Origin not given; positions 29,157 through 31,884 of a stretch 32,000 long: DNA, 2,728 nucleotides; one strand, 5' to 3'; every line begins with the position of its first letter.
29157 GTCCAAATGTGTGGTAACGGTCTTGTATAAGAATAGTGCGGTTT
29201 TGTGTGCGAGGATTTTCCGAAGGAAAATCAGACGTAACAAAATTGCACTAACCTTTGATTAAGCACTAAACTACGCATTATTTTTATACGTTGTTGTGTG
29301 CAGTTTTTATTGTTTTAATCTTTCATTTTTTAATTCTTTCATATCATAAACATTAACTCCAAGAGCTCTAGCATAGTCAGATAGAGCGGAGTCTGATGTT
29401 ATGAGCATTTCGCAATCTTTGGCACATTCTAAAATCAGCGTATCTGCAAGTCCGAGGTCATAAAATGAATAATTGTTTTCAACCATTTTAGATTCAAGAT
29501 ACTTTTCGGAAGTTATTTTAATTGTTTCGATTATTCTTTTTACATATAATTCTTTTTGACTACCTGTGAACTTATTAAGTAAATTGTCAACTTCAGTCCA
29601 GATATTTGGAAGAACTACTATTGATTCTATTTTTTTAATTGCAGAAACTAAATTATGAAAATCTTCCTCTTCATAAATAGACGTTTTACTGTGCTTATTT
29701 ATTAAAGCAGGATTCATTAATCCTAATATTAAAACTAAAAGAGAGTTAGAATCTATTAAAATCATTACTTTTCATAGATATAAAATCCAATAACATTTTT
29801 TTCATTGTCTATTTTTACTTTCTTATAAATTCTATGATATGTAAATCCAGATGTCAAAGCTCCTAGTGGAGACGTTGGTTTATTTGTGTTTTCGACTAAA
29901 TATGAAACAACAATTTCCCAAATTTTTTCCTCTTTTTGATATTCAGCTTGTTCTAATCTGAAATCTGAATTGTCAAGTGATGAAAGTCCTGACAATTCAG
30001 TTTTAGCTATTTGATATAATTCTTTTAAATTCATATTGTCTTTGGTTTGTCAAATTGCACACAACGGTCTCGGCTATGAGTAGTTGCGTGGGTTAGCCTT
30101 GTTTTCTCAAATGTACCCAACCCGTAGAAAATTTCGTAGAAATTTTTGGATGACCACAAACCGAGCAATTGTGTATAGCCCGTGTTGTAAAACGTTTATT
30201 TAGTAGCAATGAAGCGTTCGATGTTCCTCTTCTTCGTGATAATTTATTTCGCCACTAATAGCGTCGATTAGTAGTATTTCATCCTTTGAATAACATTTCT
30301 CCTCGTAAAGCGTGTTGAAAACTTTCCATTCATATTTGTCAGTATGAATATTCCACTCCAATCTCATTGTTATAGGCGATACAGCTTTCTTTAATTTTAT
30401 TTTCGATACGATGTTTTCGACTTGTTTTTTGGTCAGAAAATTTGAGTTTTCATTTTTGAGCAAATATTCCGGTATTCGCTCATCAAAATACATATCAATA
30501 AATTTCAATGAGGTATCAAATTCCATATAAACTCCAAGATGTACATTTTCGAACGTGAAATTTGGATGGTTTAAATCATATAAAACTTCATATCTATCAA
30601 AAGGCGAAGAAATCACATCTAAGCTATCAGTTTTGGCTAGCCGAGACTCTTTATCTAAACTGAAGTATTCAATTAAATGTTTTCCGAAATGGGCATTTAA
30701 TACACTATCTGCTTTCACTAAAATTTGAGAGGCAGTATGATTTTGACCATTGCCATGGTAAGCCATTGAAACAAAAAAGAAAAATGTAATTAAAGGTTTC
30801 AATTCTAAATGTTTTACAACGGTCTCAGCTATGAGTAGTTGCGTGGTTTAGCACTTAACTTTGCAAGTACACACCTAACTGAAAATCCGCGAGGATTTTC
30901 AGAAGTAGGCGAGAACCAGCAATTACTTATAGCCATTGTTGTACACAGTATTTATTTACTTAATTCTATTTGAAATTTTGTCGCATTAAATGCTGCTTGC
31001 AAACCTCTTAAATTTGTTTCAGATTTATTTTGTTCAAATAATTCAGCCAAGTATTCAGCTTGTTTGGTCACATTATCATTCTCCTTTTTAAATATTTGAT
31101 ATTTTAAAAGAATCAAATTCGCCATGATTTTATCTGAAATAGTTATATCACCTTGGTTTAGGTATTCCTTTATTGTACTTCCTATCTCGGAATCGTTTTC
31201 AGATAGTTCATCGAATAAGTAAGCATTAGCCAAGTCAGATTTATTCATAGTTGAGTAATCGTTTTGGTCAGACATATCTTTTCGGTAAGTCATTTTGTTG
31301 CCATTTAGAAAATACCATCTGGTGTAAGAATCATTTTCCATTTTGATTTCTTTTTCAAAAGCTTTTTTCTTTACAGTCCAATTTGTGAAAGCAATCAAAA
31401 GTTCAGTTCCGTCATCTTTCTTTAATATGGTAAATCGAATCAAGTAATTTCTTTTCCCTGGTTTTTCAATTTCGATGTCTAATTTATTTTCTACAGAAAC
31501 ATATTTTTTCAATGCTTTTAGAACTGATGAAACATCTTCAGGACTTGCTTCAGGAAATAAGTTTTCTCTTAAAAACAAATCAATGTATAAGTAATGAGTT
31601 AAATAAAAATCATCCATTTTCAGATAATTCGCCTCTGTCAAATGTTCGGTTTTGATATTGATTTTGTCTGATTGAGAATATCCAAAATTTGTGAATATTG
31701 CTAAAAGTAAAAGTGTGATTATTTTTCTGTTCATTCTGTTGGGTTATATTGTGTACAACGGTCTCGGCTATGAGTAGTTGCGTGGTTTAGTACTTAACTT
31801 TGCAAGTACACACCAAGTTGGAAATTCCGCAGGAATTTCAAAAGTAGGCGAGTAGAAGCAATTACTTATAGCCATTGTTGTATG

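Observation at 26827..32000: Integron-type gene-cassette array in a Flavobacteriia-like chromosome, with no integrase in view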

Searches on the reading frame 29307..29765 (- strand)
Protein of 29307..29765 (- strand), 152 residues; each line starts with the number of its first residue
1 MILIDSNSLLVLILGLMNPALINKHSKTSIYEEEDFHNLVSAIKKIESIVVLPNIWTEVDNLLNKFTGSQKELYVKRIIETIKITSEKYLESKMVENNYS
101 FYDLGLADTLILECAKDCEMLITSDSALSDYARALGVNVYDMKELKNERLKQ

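Call 54: search_protein_families(library=pfam, proteins=[window:29307-29765:-], max_evalue=0.01)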
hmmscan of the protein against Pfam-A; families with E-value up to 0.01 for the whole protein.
window:29307-29765:- (152 aa): 1 family
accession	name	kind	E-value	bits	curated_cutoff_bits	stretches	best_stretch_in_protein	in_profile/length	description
PF01850.27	PIN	-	0.00056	20.9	23.6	1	32-133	13-119/120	PIN domain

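Call 80: search_protein_families(library=padloc, proteins=[window:29307-29765:-], max_evalue=0.01)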
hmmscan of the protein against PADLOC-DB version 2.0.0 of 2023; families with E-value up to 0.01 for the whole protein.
window:29307-29765:- (152 aa): 0 families

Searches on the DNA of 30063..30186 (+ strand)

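Call 68: build_rna_model(alignment_id=A4, structure=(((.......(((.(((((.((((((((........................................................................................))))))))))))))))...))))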
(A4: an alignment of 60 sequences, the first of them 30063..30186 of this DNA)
Model R1 built from alignment A4 (60 sequences, 138 columns); structure: as given.
model positions 124; base pairs 19; branch points 0; effective number of sequences 5.77; information 0.59 bits per position. Calibrated on 0.2 Mb of random sequence (short: E-values are rough).
structure used (alignment columns):
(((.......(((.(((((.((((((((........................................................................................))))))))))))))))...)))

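Call 69: search_with_rna_model(model_id=R1, sources=[window, L001, L122, L123, L124, L125, L126], max_evalue=1)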
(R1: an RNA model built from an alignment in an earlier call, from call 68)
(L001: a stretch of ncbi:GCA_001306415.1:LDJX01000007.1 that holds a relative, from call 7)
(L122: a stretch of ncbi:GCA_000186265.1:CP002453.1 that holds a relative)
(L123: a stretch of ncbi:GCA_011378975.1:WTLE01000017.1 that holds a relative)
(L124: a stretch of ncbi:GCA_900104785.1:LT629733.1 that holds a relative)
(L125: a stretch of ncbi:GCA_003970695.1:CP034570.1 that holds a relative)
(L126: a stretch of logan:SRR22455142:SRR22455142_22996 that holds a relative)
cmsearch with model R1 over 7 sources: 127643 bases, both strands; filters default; matches with E-value up to 1: 40.
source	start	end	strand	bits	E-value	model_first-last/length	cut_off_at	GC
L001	9652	9778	-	115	2.6e-25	1-124/124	no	0.35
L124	19903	20025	-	113.7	5.7e-25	1-124/124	no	0.42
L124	13124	13250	-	111.8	1.6e-24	1-124/124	no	0.35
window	31757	31879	+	109.3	6.4e-24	1-124/124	no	0.41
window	30818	30940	+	109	7.9e-24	1-124/124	no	0.42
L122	11932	12057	-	106.8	2.6e-23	1-124/124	no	0.38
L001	4214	4336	-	106.3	3.4e-23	1-124/124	no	0.45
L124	20781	20906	-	105.2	6.2e-23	1-124/124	no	0.35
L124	15121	15245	-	103.5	1.7e-22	1-124/124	no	0.38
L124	16939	17065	-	103.3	1.9e-22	1-124/124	no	0.36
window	28377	28500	+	103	2.1e-22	1-124/124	no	0.44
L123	12608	12730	-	102.3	3.2e-22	1-124/124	no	0.32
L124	12099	12222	-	101.4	5.3e-22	1-124/124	no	0.37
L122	13986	14111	-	100.3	1e-21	1-124/124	no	0.35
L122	19965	20088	-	97.6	4.3e-21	1-124/124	no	0.38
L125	20721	20846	-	66.8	1.3e-13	1-124/124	no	0.44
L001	5003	5125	-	65.6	2.5e-13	1-124/124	no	0.38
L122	17789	17976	-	57.8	1.9e-11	1-124/124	no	0.35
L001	8008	8131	-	56.7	3.4e-11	1-124/124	no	0.42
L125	15973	16097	-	54.9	9.6e-11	1-124/124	no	0.42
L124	15997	16121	-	51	8.2e-10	1-124/124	no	0.43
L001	8910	9101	-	49.5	1.9e-09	1-124/124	no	0.42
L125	19985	20171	-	49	2.6e-09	1-124/124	no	0.45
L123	13368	13552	-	47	7.6e-09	1-124/124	no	0.31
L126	2687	2808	-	41.6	1.6e-07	1-124/124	no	0.25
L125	18586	18773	-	33.9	1.2e-05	1-124/124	no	0.39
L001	2626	2813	-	28.3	0.00025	1-124/124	no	0.37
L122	16351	16538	-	27.6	0.00038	1-124/124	no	0.37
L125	12960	13147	-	27.3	0.00044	1-124/124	no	0.37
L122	13182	13367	-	25.8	0.001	1-124/124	no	0.32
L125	14413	14599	-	24.4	0.0022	1-124/124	no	0.39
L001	4214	4336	+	20.5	0.02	1-124/124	no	0.45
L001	5003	5125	+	18.2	0.074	1-124/124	no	0.38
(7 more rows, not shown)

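Call 78: search_with_rna_model(model_id=R1, sources=[L083, L090, L073, L004, L118, L025, L015, L093, L012, L071, L117], max_evalue=0.1)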
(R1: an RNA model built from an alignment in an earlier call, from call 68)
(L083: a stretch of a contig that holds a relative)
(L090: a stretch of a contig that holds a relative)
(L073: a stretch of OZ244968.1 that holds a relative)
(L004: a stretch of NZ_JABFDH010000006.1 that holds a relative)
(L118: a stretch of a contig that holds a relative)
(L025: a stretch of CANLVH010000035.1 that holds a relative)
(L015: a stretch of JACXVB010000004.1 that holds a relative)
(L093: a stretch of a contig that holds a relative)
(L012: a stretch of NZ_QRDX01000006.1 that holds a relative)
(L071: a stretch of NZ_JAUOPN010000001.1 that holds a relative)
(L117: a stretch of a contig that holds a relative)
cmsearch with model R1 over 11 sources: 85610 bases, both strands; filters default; matches with E-value up to 0.1: 40.
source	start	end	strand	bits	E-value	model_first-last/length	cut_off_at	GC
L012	3098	3221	-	122.1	3.5e-27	1-124/124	no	0.36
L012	5472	5594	-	121.7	4.4e-27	1-124/124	no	0.34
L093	577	703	+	118.3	2.8e-26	1-124/124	no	0.38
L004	4191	4313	+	116.6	7.4e-26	1-124/124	no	0.41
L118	2888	3014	-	116.2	9.5e-26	1-124/124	no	0.35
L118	1999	2121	-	115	1.8e-25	1-124/124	no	0.41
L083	4556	4678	-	114.9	2e-25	1-124/124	no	0.42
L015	3491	3613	+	113.6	4e-25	1-124/124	no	0.41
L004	1970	2096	+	113.3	4.6e-25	1-124/124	no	0.37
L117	3987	4109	+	112.8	6.2e-25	1-124/124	no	0.43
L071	4049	4171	+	112.6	6.8e-25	1-124/124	no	0.41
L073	5654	5776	+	112.3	8.4e-25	1-124/124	no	0.45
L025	6747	6869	-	111.8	1.1e-24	1-124/124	no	0.43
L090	3555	3677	-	109.3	4.3e-24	1-124/124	no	0.41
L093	1551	1677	+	106.8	1.7e-23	1-124/124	no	0.37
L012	4750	4871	-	106.4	2.2e-23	1-124/124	no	0.42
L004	2699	2822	+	104.5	6.3e-23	1-124/124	no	0.4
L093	76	201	+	103.2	1.3e-22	1-124/124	no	0.39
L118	7425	7549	-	90.4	1.6e-19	1-124/124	no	0.3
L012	3829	3956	-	88.5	4.8e-19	1-124/124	no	0.32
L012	6326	6446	-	83.7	6.8e-18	1-124/124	no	0.43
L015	1320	1443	+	80.4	4.2e-17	1-124/124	no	0.41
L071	3080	3202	+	74.5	1.1e-15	1-124/124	no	0.37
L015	549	673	+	69.7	1.7e-14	1-124/124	no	0.38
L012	2457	2579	-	66.3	1.1e-13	1-124/124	no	0.28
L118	3900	4089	-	58.1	1e-11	1-124/124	no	0.33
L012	1732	1855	-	55.6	4.4e-11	1-124/124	no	0.44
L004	5095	5281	+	53.8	1.1e-10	1-124/124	no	0.32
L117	6800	6922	+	53.7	1.3e-10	1-124/124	no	0.35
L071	1384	1574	+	47.1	5e-09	1-124/124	no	0.3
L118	4737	4860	-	45.9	9.8e-09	1-124/124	no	0.45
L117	676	798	+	41.6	1e-07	1-124/124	no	0.34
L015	4939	5061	+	39.4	3.7e-07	1-124/124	no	0.46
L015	2657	2781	+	34.7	4.9e-06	1-124/124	no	0.37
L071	6710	6898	+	32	2.2e-05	1-124/124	no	0.31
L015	4197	4320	+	28.8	0.00013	1-124/124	no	0.47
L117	2419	2606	+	26.4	0.0005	1-124/124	no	0.43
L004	4191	4313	-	22.3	0.005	1-124/124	no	0.41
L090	3555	3677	+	21.9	0.0062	1-124/124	no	0.41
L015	3491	3613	-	19.1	0.029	1-124/124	no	0.41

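Call 83: search_with_rna_model(model_id=R1, sources=[L127, L128], max_evalue=1, filters=off)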
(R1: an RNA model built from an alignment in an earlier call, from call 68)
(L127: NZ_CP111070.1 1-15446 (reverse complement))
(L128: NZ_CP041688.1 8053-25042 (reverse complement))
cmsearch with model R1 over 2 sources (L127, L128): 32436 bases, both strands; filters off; matches with E-value up to 1: 7.
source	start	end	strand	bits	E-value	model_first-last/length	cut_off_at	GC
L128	11089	11213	-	50.6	2.7e-10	1-124/124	no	0.34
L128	10373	10496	-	43.6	1.3e-08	1-124/124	no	0.37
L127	10463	10585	-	41.9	3.3e-08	1-124/124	no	0.37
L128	16543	16663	-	34.8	1.7e-06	1-124/124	no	0.36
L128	13475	13594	-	31.8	9.3e-06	1-124/124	no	0.36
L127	12094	12215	-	28.3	6.5e-05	1-124/124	no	0.42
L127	11171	11252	-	11.6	0.71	1-124/124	no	0.29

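Call 95: search_with_rna_model(model_id=R1, source=L129, start=1, end=6100, max_evalue=10, filters=off)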
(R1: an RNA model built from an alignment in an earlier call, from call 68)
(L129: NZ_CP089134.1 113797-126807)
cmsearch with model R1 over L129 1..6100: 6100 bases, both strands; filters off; matches with E-value up to 10: 8.
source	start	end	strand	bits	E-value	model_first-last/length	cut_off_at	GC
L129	5800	5919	-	8.6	0.71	1-124/124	no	0.42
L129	2081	2155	-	6.7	2.1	1-124/124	no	0.52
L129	2972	3010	-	6.2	2.8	1-124/124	no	0.49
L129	1864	1894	+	5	5.3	1-124/124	no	0.55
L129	3128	3165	-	4.5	7.3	1-124/124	no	0.55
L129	3286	3367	+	4.1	8.9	24-104/124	no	0.43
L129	5604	5640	+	4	9.3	1-124/124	no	0.49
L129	977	988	+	4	9.3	1-124/124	no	0.42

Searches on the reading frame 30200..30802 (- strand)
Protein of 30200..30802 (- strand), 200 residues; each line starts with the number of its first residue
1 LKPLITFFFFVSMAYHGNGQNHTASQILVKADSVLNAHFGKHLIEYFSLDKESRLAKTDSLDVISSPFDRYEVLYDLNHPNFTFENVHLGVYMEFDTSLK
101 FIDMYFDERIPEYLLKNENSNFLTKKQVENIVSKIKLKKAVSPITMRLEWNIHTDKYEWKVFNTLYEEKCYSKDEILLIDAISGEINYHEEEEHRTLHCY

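Call 11: find_encoding_contigs(protein=window:30200-30784:-, flank=10000, max_places=6)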
Protein window:30200-30784:- (194 aa): no gene with exactly this product is on record in the collection.

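Call 54: search_protein_families(library=pfam, proteins=[window:30200-30802:-], max_evalue=0.01)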
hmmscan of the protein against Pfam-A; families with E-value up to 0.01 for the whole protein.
window:30200-30802:- (200 aa): 0 families

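Call 80: search_protein_families(library=padloc, proteins=[window:30200-30802:-], max_evalue=0.01)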
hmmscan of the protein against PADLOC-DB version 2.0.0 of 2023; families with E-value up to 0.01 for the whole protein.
window:30200-30802:- (200 aa): 0 families

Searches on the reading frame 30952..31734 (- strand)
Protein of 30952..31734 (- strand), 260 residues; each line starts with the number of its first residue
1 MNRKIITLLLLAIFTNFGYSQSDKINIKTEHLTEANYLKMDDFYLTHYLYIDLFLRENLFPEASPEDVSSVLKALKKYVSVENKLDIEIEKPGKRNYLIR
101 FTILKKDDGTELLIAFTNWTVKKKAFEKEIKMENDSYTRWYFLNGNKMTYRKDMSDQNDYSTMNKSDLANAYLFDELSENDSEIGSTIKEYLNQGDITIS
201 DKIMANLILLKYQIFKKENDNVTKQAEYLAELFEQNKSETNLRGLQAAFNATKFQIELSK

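Call 7: find_encoding_contigs(protein=window:30952-31734:-, flank=10000, max_places=6)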
Protein window:30952-31734:- (260 aa): 1 contig read that carries it; 1 place shown.
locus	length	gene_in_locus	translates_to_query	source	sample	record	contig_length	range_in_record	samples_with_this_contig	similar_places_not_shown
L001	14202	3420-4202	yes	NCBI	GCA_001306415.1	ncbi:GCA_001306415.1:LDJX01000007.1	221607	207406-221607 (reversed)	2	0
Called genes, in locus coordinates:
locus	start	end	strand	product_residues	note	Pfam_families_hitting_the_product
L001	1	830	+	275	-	PF00665:rve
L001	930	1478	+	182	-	-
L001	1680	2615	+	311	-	PF07494:Reg_prop (faint)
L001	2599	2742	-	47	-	-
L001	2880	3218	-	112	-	-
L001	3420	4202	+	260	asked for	-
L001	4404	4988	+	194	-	PF07661:MORN_2 (faint)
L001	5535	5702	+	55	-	-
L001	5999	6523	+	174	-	-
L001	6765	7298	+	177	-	PF14730:DUF4468 (weak)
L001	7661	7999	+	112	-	-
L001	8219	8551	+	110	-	PF05973:Gp49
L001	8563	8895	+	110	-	PF13744:HTH_37 (weak), PF12844:HTH_19, PF13560:HTH_31 (weak), PF01381:HTH_3, PF13443:HTH_26 (weak)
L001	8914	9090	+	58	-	-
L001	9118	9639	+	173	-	-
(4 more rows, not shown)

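Call 54: search_protein_families(library=pfam, proteins=[window:30952-31734:-], max_evalue=0.01)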
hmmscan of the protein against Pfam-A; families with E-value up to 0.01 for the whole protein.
window:30952-31734:- (260 aa): 1 family
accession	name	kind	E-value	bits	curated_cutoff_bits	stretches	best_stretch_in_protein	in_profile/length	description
PF18078.7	Thioredoxin_11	-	0.0073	16.9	22.9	1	78-192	4-115/126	Thioredoxin-like SNTX domain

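Call 80: search_protein_families(library=padloc, proteins=[window:30952-31734:-], max_evalue=0.01)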
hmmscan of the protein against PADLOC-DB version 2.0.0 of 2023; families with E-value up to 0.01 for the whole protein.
window:30952-31734:- (260 aa): 0 families
